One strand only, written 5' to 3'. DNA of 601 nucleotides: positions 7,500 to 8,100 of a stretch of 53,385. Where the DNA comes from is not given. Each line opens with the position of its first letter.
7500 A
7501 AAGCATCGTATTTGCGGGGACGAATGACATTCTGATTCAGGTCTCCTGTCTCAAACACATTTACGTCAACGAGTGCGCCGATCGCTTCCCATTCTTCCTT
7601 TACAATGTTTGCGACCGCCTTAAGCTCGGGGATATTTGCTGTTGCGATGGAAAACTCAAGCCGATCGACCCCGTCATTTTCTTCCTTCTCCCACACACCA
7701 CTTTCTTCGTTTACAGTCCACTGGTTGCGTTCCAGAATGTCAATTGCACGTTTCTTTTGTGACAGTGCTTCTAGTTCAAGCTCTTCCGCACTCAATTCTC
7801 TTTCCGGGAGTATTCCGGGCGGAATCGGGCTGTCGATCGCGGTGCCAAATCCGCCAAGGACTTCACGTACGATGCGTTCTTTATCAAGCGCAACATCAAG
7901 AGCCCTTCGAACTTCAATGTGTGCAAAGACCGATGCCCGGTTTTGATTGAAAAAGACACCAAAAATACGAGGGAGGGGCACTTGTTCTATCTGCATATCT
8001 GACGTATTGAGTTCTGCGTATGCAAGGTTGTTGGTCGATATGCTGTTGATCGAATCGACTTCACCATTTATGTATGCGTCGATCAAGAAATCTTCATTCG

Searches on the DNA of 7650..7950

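Call 93: search_rna_families(source=window, start=7650, end=7950, threshold=evalue, max_evalue=0.1, show_alignments=1)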
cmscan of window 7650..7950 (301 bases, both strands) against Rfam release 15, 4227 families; matches with E-value up to 0.1: 0.
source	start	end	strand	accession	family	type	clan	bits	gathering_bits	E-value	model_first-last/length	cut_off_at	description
